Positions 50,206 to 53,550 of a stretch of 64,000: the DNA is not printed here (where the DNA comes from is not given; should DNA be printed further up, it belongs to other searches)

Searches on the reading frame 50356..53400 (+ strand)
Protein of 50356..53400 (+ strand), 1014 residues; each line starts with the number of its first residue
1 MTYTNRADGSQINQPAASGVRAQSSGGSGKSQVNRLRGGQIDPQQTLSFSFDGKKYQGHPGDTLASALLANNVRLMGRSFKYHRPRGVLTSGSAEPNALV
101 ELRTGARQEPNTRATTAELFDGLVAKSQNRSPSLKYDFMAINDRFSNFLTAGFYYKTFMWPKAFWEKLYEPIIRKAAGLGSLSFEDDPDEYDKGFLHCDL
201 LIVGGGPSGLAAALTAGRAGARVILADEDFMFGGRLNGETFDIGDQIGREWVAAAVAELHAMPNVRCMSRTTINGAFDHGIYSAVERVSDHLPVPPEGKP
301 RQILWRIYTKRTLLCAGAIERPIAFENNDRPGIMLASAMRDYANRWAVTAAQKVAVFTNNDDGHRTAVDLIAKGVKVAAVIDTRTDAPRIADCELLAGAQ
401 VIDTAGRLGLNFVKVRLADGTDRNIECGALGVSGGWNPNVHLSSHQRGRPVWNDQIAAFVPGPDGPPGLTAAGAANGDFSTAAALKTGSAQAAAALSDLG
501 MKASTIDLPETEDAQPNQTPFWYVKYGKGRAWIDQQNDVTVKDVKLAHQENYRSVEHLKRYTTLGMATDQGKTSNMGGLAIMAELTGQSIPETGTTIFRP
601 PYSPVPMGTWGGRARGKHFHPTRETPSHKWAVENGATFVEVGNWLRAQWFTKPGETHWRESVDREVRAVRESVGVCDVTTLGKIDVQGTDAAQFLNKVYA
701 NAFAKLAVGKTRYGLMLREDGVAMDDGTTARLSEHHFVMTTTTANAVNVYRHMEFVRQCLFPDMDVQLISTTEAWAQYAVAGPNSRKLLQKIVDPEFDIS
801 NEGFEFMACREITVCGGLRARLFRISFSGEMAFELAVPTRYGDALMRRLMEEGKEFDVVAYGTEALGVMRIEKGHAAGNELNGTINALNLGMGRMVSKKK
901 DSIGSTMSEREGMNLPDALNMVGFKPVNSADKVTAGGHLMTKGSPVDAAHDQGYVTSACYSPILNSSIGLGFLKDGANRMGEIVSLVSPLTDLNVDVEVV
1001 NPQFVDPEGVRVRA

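Call 55: search_protein_families(library=pfam, proteins=[window:50356-53400:+], max_evalue=0.00001)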
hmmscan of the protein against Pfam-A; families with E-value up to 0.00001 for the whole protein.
window:50356-53400:+ (1014 aa): 5 families
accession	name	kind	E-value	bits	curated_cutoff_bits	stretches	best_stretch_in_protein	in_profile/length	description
PF01571.26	GCV_T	-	2.7e-66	223.9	25.6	1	628-894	2-254/255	Aminomethyltransferase folate-binding domain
PF17806.6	SO_alpha_A3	-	7.1e-33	113.2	23.1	1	528-611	1-84/87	Sarcosine oxidase A3 domain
PF13510.11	Fer2_4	-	6.5e-26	90.6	22.8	1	45-129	2-81/82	2Fe-2S iron-sulfur cluster binding domain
PF08669.17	GCV_T_C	-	2.2e-09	37.5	25.9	1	921-1006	3-80/80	Glycine cleavage T-protein C-terminal barrel domain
PF12831.13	FAD_oxidored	-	9.4e-09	35.5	27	1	199-240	1-42/416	FAD dependent oxidoreductase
